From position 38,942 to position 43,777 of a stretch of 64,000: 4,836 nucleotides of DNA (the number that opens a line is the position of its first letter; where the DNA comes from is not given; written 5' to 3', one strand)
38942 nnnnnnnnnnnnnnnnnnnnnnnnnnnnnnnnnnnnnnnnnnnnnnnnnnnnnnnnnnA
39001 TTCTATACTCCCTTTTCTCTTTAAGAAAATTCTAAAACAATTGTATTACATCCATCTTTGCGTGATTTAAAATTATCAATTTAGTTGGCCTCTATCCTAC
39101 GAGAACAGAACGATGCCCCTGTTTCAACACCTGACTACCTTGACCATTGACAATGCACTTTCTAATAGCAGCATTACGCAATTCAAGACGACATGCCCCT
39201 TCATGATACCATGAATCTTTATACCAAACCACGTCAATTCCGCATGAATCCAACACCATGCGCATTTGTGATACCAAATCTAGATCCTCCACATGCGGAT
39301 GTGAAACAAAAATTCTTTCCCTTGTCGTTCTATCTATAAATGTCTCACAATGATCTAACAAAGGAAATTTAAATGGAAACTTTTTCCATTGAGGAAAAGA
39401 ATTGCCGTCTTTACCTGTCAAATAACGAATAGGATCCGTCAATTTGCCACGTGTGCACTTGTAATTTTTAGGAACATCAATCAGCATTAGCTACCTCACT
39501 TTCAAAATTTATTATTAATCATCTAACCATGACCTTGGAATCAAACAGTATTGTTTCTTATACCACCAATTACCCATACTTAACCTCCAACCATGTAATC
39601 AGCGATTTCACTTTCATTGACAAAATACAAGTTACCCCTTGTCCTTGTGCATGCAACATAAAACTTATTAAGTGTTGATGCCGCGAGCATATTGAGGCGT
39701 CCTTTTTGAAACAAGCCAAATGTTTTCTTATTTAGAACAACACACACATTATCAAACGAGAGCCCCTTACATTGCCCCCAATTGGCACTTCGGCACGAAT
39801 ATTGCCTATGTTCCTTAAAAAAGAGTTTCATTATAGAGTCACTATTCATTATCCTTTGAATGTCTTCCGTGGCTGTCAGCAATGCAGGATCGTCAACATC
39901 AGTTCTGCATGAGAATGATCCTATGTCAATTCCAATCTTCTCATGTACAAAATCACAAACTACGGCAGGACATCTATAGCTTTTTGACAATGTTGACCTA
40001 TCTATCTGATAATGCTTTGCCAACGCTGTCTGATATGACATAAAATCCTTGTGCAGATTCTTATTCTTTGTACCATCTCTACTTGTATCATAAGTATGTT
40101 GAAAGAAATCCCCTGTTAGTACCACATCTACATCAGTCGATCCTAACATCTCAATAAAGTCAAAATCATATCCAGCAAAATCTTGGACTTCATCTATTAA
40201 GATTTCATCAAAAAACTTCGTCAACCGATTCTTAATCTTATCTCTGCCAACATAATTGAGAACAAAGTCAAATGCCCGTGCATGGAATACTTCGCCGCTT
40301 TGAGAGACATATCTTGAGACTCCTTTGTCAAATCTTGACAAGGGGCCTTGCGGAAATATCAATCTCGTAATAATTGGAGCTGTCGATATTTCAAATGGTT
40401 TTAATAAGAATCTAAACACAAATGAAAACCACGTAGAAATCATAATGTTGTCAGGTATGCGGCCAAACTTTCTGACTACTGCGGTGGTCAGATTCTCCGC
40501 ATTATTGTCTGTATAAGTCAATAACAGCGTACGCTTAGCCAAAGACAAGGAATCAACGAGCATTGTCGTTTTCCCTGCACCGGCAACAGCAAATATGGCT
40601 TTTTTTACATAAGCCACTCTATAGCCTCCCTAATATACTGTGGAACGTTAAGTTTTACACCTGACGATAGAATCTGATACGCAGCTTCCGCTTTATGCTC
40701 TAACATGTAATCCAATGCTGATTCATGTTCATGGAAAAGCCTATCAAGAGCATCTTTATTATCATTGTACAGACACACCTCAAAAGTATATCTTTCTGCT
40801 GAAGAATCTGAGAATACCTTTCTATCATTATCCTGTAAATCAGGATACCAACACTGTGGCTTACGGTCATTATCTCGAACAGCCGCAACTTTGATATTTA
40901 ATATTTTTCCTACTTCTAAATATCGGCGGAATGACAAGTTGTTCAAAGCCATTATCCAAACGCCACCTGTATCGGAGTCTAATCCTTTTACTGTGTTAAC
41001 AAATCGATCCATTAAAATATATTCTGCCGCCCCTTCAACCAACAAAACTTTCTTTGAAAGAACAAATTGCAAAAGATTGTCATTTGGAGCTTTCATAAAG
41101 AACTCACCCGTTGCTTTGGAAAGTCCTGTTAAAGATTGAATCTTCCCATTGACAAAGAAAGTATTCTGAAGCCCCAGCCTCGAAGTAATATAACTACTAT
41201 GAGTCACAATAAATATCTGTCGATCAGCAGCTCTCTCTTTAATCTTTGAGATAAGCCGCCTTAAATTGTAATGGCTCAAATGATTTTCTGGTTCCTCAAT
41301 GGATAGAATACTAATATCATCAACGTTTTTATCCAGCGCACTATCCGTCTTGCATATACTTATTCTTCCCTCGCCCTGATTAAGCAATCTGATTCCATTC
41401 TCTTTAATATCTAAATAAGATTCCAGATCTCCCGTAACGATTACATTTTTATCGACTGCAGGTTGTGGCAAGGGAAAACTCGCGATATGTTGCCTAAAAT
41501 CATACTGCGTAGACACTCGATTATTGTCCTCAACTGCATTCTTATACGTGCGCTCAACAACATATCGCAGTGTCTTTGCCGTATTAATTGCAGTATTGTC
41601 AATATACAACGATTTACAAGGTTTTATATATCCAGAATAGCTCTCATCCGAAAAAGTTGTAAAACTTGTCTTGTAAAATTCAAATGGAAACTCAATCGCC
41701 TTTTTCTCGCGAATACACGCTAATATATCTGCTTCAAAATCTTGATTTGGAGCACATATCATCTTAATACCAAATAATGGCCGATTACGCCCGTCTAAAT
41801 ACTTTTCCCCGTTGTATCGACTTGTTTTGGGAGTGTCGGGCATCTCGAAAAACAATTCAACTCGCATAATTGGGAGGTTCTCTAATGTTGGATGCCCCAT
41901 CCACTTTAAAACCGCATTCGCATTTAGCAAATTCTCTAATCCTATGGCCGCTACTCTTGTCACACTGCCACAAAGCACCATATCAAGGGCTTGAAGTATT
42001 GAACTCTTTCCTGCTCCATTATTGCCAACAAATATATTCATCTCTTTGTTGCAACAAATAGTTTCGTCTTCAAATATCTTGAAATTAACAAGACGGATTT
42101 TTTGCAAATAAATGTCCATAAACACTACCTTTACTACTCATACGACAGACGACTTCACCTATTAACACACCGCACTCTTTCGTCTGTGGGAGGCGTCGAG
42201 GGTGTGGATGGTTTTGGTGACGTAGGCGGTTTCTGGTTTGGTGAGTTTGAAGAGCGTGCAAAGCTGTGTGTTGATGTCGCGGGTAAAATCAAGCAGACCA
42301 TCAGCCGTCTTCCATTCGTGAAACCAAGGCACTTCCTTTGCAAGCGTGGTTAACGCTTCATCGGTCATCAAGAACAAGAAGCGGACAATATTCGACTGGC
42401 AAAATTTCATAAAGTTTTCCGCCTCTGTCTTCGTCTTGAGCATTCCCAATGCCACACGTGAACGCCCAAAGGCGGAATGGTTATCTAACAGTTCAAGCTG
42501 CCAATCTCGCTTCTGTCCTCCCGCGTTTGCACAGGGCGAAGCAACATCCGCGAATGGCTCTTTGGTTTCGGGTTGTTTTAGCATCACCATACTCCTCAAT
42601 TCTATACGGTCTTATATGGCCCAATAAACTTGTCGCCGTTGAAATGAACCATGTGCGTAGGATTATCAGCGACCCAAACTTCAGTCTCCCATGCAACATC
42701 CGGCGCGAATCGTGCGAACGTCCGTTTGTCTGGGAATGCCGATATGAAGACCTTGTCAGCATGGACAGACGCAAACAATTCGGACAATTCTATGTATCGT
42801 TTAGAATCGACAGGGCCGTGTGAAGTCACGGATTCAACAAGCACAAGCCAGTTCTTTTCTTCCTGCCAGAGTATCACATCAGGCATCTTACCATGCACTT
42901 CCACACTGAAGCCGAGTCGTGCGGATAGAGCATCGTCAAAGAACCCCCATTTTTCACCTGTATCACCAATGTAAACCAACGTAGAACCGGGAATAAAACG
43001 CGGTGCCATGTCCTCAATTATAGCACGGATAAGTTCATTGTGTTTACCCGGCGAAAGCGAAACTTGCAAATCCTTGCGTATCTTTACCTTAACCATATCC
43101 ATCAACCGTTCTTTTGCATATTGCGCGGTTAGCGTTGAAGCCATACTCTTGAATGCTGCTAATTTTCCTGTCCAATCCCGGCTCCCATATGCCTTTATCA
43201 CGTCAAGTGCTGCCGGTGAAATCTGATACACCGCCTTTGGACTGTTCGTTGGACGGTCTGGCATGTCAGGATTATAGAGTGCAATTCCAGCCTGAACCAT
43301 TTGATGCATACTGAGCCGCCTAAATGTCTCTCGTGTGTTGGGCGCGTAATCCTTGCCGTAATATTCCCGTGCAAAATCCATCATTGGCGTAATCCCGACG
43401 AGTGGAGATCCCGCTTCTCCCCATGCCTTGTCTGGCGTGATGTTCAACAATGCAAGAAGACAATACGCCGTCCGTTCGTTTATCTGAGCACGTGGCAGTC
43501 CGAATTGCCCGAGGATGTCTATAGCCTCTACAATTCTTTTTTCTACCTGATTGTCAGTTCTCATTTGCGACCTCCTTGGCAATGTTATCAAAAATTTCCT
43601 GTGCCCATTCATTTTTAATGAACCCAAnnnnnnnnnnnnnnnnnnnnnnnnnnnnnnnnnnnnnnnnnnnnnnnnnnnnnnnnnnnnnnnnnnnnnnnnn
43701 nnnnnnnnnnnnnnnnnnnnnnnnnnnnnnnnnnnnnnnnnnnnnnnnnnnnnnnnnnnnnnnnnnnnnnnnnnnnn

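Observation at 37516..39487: Uncharacterised island tail: 131-aa protein, coiled-coil/2-TM protein and translationally coupled T5orf172 (GIY-YIG-like) protein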

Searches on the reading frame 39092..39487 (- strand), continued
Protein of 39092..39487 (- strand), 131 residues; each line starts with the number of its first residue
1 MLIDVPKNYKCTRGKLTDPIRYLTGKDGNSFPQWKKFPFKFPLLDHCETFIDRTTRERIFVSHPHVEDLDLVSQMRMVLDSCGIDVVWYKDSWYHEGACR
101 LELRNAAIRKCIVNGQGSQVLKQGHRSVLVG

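Call 77: find_encoding_contigs(protein=P0136, flank=4000, max_places=8)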
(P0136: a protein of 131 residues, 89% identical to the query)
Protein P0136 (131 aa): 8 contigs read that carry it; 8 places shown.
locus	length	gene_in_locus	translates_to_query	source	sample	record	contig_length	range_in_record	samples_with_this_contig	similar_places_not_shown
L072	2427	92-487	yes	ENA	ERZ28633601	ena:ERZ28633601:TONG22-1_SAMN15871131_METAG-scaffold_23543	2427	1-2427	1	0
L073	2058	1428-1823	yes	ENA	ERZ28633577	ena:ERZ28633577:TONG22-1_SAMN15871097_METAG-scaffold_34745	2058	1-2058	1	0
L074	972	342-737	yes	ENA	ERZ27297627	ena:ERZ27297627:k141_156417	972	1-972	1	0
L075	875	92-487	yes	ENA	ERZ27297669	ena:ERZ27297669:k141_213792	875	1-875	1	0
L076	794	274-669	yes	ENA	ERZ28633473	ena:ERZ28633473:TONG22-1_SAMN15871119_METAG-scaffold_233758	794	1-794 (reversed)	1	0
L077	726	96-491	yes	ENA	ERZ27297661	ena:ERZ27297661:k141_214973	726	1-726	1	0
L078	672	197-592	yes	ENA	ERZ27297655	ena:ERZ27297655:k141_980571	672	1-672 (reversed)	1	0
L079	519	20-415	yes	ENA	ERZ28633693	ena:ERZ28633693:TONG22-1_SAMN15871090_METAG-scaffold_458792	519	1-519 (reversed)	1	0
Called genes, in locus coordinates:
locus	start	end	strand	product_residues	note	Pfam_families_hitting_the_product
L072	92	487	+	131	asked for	-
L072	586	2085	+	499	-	PF09848:SLFN-g3_helicase (faint), PF13604:AAA_30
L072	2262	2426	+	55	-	?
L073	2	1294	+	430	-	?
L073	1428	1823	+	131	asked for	-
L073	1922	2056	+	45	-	?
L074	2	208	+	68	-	?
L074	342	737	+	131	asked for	-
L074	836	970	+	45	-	?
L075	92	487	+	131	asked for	-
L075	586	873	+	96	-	?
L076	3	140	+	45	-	?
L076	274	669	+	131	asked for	-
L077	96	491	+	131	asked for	-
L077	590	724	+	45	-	?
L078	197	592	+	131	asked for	-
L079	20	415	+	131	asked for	-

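Call 79: search_solved_structures(query=A3, max_evalue=1)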
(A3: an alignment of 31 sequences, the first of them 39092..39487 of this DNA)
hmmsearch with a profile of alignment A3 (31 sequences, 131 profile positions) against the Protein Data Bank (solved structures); distinct sequences matched with E-value up to 1: 10.
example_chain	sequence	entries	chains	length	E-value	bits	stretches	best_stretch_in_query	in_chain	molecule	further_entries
8pt4_A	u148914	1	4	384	0.077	16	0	69-97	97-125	Beta-ureidopropionase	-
6ftq_A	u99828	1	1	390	0.081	16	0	69-97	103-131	Beta-ureidopropionase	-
5lhc_A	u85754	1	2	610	0.66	13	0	36-111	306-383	Nicking endonuclease N.BspD6I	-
5liz_A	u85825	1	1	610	0.66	13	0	36-111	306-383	Nicking endonuclease N.BspD6I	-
5liq_A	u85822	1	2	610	0.66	13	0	36-111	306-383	Nicking endonuclease N.BspD6I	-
2ewf_A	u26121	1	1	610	0.66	13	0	36-111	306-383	Nicking endonuclease N.BspD6I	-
6qnz_A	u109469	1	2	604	0.67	13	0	36-111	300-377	Heterodimeric restriction endonuclease R.BspD6I large subunit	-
29lw_A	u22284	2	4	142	0.79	12.8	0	79-126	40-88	Sensory box protein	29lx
5luv_A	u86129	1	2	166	0.81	12.7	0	82-126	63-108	Putative PAS/PAC sensor protein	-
4ia5_A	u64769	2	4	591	0.87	12.6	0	23-72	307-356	Myosin-crossreactive antigen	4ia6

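Call 91: search_protein_families(library=padloc, proteins=[L072:586-2085:+], max_evalue=0.001)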
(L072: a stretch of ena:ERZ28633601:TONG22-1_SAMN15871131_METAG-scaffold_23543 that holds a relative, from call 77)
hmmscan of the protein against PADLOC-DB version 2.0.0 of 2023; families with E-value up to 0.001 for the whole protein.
L072:586-2085:+ (499 aa): 3 families
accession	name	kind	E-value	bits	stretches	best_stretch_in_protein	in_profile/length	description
PDLC02350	AbiO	-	7e-145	481.4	1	2-494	2-466/468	AbiO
PDLC02372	Nhi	-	1.1e-143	477.3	1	24-494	25-468/470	-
PDLC00135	GajB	-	0.00039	17.4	0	195-241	10-54/603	UrvD helicase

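Call 92: search_protein_families(library=phrogs, proteins=[window:39092-39487:-], max_evalue=0.01)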
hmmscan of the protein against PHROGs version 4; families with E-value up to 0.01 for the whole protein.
window:39092-39487:- (131 aa): 0 families

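Call 93: search_dna_similar(query=window:39092-39487:-, collection=plasmids, mode=protein, max_evalue=0.01, max_rows=20)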
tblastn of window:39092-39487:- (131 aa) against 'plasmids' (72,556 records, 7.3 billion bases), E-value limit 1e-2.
No match.

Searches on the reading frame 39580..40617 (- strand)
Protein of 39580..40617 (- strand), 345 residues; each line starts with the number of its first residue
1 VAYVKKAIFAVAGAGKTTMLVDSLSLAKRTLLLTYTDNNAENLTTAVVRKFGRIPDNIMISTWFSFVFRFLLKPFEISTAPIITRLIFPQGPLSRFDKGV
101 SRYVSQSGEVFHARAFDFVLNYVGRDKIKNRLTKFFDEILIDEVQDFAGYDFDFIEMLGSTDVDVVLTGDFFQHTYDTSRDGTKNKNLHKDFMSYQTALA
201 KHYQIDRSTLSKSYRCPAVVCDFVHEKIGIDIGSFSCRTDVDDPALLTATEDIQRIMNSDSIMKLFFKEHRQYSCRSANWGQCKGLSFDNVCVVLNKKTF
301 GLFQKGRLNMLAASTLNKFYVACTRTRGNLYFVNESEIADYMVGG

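Call 3: search_protein_families(library=pfam, proteins=[window:39580-40617:-], max_evalue=0.1)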
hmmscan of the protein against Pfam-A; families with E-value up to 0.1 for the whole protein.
window:39580-40617:- (345 aa): 5 families
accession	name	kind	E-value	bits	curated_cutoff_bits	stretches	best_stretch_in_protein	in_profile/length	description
PF01443.25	Viral_helicase1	-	8.3e-13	49.1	21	1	128-334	50-228/228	Viral superfamily 1 RNA helicase core domain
PF00580.27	UvrD-helicase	-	9.7e-08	32.4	23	2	125-176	202-253/271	UvrD/REP helicase N-terminal domain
PF13245.12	AAA_19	-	0.00033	21.3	25.1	1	8-176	16-131/134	AAA domain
PF13361.12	UvrD_C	-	0.011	15.6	25.6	1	282-333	294-346/350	UvrD-like helicase C-terminal domain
PF13538.12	UvrD_C_2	-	0.048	14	27.4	0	306-333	28-52/52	UvrD-like helicase C-terminal domain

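Call 5: search_protein_families(library=padloc, proteins=[window:39580-40617:-], max_evalue=0.01)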
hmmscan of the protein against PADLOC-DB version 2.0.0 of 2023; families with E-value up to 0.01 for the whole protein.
window:39580-40617:- (345 aa): 31 families (the best 25 are shown)
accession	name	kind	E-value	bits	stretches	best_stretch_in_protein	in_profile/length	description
PDLC00148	GajB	-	5.1e-55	184.9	1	6-337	4-356/369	UrvD helicase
PDLC00140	GajB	-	6.6e-50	168.3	1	8-335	6-347/365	UrvD helicase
PDLC00120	GajB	-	7e-23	79.5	3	9-76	6-80/458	UrvD helicase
PDLC00118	GajB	-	2e-15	54.7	1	7-226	9-236/515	UrvD helicase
PDLC03802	RTasHel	-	1.3e-12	45.4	2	127-192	184-249/675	DRT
PDLC00132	GajB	-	1.9e-12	44.6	2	124-204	203-286/625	UrvD helicase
PDLC00107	GajB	-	5.8e-12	43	2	100-177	179-257/587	UrvD helicase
PDLC00119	GajB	-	9.1e-12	42.7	2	8-75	20-93/565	UrvD helicase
PDLC00112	GajB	-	2.6e-11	40.8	2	123-223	199-290/581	UrvD helicase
PDLC00127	GajB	-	3.7e-11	40.2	2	125-261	191-322/594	UrvD helicase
PDLC00149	GajB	-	3.3e-10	37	1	127-183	198-253/577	UrvD helicase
PDLC00136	GajB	-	1.2e-09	35.6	1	127-224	198-285/570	UrvD helicase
PDLC00122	GajB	-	1.2e-09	35.6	2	8-177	21-205/502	UrvD helicase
PDLC00109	GajB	-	1.7e-09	34.7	2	117-193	156-233/647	UrvD helicase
PDLC04173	GajB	-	2.2e-08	31.5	1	6-180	12-166/471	-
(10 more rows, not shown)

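Call 6: search_protein_families(library=ncbifam, proteins=[window:39580-40617:-], max_evalue=0.01)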
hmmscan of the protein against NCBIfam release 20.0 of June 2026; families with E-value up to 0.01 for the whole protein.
window:39580-40617:- (345 aa): 4 families
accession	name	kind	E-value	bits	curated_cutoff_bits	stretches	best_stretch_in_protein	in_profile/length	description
NF008743.0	PRK11773.1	equivalog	1.2e-06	27.2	965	1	114-197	195-276/720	DNA helicase II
NF053713.1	helicas_STM2767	equivalog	2.1e-06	26.5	550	1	127-193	309-369/665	STM2767 family DEAD/DEAH box helicase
NF041464.1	HelD_BACSU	equivalog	2.6e-06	25.7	419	1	136-236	547-640/779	RNA polymerase recycling motor HelD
TIGR01075.1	uvrD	equivalog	9.8e-06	24.1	1144.45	1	124-197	197-271/715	DNA helicase II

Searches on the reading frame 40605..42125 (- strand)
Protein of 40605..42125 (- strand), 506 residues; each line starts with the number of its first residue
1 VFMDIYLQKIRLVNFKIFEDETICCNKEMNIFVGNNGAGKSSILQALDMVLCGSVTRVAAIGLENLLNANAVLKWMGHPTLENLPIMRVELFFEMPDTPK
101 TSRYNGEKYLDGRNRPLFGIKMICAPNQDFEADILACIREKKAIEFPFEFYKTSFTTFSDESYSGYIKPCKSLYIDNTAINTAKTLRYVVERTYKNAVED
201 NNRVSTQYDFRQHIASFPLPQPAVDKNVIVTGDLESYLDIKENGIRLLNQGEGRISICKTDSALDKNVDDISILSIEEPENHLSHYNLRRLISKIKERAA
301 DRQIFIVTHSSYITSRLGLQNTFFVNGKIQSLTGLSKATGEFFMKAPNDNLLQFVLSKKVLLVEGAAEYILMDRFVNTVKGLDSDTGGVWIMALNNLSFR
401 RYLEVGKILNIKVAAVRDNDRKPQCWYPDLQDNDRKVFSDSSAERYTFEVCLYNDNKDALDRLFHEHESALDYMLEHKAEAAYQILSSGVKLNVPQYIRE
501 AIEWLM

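Call 3: search_protein_families(library=pfam, proteins=[window:40605-42125:-], max_evalue=0.1)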
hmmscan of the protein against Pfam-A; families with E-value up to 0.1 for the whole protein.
window:40605-42125:- (506 aa): 11 families
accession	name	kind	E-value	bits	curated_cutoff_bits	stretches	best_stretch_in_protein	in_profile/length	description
PF13175.12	AAA_15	-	1.1e-18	68.5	32.1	2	6-52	2-48/374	AAA ATPase domain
PF13304.12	AAA_21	-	7.4e-13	49.7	27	2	272-313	260-302/304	AAA domain, putative AbiEii toxin, Type IV TA system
PF02463.25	SMC_N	-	7.9e-12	45.5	40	1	6-54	1-52/220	RecF/RecN/SMC N terminal domain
PF20469.4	OLD-like_TOPRIM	-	3e-11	44.1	23.2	1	357-420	3-67/67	Overcoming lysogenization defect protein-like, TOPRIM domain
PF13476.12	AAA_23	-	7.4e-11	43.5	27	1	9-57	1-49/201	AAA domain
PF13555.12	AAA_29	-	6.2e-08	32.7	27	1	7-55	1-50/61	P-loop containing region of AAA domain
PF13514.12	AAA_27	-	0.00085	19.4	22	1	7-53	3-52/206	AAA domain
PF11398.14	DUF2813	-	0.024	14.5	21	1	7-52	3-47/372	Protein of unknown function (DUF2813)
PF03193.22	RsgA_GTPase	-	0.028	14.7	30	1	26-49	105-128/174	RsgA GTPase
PF13166.12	AAA_13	-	0.038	13.1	36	0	15-50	2-39/713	AAA domain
PF00005.33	ABC_tran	-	0.046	14.7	25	0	27-48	11-32/137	ABC transporter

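Call 5: search_protein_families(library=padloc, proteins=[window:40605-42125:-], max_evalue=0.01)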
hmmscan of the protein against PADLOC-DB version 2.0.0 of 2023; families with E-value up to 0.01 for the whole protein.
window:40605-42125:- (506 aa): 146 families (the best 25 are shown)
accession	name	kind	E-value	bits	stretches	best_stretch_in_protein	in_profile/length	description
PDLC00102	GajA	-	2.2e-85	285.2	1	6-504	2-531/532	AAA ATPase domain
PDLC00098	GajA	-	9.3e-79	263.5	2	230-504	248-533/534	AAA ATPase domain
PDLC00069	GajA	-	1.7e-28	97.5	2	261-431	325-508/687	AAA ATPase domain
PDLC00078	GajA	-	7.2e-28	95.6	2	263-474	313-542/580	AAA ATPase domain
PDLC00096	GajA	-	7.6e-27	92.3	2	263-440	280-473/630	AAA ATPase domain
PDLC00091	GajA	-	6.6e-26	89.3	2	266-442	292-489/627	AAA ATPase domain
PDLC00080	GajA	-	8.6e-26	88.8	2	266-491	287-524/622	AAA ATPase domain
PDLC00099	GajA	-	1.6e-25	88.1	2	264-448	292-490/626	AAA ATPase domain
PDLC00070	GajA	-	1.6e-24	84.5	2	259-423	279-452/596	AAA ATPase domain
PDLC00077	GajA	-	1.2e-22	78.2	2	266-425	329-503/616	AAA ATPase domain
PDLC00081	GajA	-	5.6e-22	76.2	2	263-422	273-436/574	AAA ATPase domain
PDLC00072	GajA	-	6.6e-22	75.7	2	272-402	348-482/709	AAA ATPase domain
PDLC00071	GajA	-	1.6e-20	71.4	2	272-428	275-444/588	AAA ATPase domain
PDLC00090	GajA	-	1e-19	68.7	2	269-394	317-451/659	AAA ATPase domain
PDLC00067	GajA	-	2.2e-19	67.4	2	265-466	299-505/604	AAA ATPase domain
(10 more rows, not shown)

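Call 6: search_protein_families(library=ncbifam, proteins=[window:40605-42125:-], max_evalue=0.01)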
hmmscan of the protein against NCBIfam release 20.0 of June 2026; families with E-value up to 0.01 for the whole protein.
window:40605-42125:- (506 aa): 21 families
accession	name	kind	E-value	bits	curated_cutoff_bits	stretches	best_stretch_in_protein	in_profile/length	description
NF041760.1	PtuA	equivalog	6.4e-10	38.5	500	1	4-51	49-96/524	retron Ec78 anti-phage system effector ATPase PtuA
TIGR00611.2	recf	equivalog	1.2e-09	37.8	172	1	7-55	1-49/339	DNA replication/repair protein RecF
TIGR02169.1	SMC_prok_A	equivalog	4.5e-08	31.3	729.4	1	6-57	1-53/1165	chromosome segregation protein SMC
NF041034.1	Rad50_Sulf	equivalog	4.6e-08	31.4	1000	1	7-51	3-47/872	DNA double-strand break repair ATPase Rad50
NF002244.0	PRK01156.1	equivalog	1.8e-07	29.6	847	1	7-53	3-49/895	DNA double-strand break repair ATPase Rad50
NF053563.1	Rkd4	equivalog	3.3e-07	28.8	860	1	7-54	3-50/747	arcadin-4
NF038234.1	retron_eff_Eco8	equivalog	6.9e-07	28.3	250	1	7-48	3-44/679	retron Eco8 family effector endonuclease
NF045781.1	Spaf1101_AAA_ATP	equivalog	1e-06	27.5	475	1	24-58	340-374/836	Spaf_1101 family AAA-like ATPase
NF045780.1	TrlF_fam_ATP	equivalog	1.1e-06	27.7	350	1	9-54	292-336/944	TrlF family AAA-like ATPase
NF003034.1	PRK03918.1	equivalog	7.1e-06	24.3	700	1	7-49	3-45/878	DNA double-strand break repair ATPase Rad50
NF047739.1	antiphage_MADS3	equivalog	1.9e-05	24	420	0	8-50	3-44/427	methylation-associated defense system AAA family ATPase MAD3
NF002572.0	PRK02224.1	equivalog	5.3e-05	21.7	1087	1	7-55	3-51/888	DNA double-strand break repair ATPase Rad50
NF041035.1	Rad50_Halo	equivalog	7.7e-05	21.2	1000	1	7-54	3-50/883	DNA double-strand break repair ATPase Rad50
TIGR02168.1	SMC_prok_B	equivalog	0.00013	19.9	567.35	1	6-51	1-47/1181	chromosome segregation protein SMC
NF000355.4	ribo_prot_ABC_F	equivalog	0.00019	20.4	380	0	31-47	31-48/499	ribosomal protection-like ABC-F family protein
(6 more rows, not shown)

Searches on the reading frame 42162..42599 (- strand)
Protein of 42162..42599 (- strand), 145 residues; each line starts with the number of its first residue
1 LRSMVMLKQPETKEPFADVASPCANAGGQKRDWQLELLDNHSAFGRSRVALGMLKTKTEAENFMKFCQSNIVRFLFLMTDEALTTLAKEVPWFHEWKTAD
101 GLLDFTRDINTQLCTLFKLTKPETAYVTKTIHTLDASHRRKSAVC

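Call 3: search_protein_families(library=pfam, proteins=[window:42162-42599:-], max_evalue=0.1)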
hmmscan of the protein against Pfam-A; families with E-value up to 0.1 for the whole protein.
window:42162-42599:- (145 aa): 1 family
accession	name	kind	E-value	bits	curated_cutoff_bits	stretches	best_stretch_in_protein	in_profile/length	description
PF07107.17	WI12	-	0.037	14.7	27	1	62-122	12-71/104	Wound-induced protein WI12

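Call 5: search_protein_families(library=padloc, proteins=[window:42162-42599:-], max_evalue=0.01)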
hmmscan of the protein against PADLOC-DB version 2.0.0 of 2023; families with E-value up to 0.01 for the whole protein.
window:42162-42599:- (145 aa): 0 families

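Call 6: search_protein_families(library=ncbifam, proteins=[window:42162-42599:-], max_evalue=0.01)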
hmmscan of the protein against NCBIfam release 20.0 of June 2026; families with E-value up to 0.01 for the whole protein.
window:42162-42599:- (145 aa): 0 families

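Call 92: search_protein_families(library=phrogs, proteins=[window:42162-42599:-], max_evalue=0.01)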
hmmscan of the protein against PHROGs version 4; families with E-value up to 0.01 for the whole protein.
window:42162-42599:- (145 aa): 0 families

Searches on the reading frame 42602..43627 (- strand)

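Call 3: search_protein_families(library=pfam, proteins=[window:42602-43627:-], max_evalue=0.1)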
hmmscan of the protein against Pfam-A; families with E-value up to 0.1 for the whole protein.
window:42602-43627:- (341 aa): 3 families
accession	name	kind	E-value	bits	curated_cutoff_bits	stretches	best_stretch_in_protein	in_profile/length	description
PF06616.17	BsuBI_PstI_RE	-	3.8e-59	199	27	1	179-331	1-153/154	BsuBI/PstI restriction endonuclease domain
PF17728.7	BsuBI_PstI_RE_N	-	6.7e-49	165.8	27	1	30-167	2-139/140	BsuBI/PstI restriction endonuclease HTH domain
PF07409.17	GP46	-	0.054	13.9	28.6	0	142-192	34-84/101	Phage protein GP46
